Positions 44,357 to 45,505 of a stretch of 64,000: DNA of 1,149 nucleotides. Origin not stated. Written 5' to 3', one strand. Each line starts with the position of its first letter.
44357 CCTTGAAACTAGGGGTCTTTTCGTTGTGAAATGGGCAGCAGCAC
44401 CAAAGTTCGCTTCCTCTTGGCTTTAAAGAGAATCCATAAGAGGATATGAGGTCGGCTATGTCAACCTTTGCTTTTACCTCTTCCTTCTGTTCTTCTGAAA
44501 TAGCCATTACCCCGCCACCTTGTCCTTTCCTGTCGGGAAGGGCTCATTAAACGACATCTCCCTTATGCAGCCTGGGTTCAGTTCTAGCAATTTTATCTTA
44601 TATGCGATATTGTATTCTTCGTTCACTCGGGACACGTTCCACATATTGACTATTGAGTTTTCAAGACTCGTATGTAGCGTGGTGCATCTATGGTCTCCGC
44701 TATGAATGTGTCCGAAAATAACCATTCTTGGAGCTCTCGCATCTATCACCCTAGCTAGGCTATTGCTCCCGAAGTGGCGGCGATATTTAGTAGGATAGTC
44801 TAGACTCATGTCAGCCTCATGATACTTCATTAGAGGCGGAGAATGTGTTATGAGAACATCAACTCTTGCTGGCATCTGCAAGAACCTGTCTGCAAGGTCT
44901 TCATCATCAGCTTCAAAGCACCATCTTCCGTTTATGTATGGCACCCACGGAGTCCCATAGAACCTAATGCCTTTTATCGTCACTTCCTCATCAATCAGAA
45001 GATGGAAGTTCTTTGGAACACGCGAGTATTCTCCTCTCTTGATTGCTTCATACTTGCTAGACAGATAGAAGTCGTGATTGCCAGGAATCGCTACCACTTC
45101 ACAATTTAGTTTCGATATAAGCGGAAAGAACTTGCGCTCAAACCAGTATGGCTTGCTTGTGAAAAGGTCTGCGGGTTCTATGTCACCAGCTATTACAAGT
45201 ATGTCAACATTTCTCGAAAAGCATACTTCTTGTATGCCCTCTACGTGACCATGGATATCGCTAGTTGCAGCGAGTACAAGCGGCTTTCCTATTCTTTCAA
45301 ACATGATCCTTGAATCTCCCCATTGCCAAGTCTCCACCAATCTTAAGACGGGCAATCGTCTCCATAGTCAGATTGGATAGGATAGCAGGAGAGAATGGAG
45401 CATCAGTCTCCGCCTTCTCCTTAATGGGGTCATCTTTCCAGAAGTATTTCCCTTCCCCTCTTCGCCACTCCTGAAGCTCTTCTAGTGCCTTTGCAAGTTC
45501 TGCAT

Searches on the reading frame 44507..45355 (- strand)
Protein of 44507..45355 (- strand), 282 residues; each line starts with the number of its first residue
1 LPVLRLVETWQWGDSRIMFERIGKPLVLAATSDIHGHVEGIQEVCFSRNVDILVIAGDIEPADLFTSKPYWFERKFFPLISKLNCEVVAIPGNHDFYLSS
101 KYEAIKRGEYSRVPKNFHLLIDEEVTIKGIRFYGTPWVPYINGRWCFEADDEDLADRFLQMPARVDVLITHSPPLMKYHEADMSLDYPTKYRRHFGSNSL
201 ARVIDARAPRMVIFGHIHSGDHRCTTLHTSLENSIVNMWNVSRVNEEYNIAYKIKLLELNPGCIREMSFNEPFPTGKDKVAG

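Call 8: search_protein_families(library=pfam, proteins=[window:44507-45355:-], max_evalue=0.001)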
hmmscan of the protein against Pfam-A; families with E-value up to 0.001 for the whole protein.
window:44507-45355:- (282 aa): 3 families
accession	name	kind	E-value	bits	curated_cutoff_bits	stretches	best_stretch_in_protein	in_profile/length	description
PF00149.33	Metallophos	-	8.4e-16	59.4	21.5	1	28-219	3-190/191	Calcineurin-like phosphoesterase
PF12850.12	Metallophos_2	-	2.4e-06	28.1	27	1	28-230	3-120/154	Calcineurin-like phosphoesterase superfamily domain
PF14582.11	Metallophos_3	-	4.7e-05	23.3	28.2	0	166-223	176-225/259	Metallophosphoesterase, calcineurin superfamily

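Call 10: search_protein_families(library=phrogs, proteins=[window:44507-45355:-], max_evalue=0.001)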
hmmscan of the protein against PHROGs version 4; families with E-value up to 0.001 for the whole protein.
window:44507-45355:- (282 aa): 2 families
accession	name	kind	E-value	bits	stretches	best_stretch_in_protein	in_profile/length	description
phrog_1649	-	other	9e-20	71.5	1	24-220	34-254/308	metallo-phosphoesterase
phrog_547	-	other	1.3e-05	25.4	0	48-115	71-126/245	phosphoesterase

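Call 58: search_solved_structures(query=window:44507-45355:-, max_evalue=0.01)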
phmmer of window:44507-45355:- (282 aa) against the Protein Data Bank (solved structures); distinct sequences matched with E-value up to 0.01: 3.
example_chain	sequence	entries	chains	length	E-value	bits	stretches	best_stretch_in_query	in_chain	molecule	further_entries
3rl4_A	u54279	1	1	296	6e-16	61.8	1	94-233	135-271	Metallophosphoesterase MPPED2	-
3rl3_A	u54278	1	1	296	1.5e-14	57.2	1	94-233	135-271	Metallophosphoesterase MPPED2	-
3rl5_A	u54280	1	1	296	5.2e-14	55.4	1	94-233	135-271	Metallophosphoesterase MPPED2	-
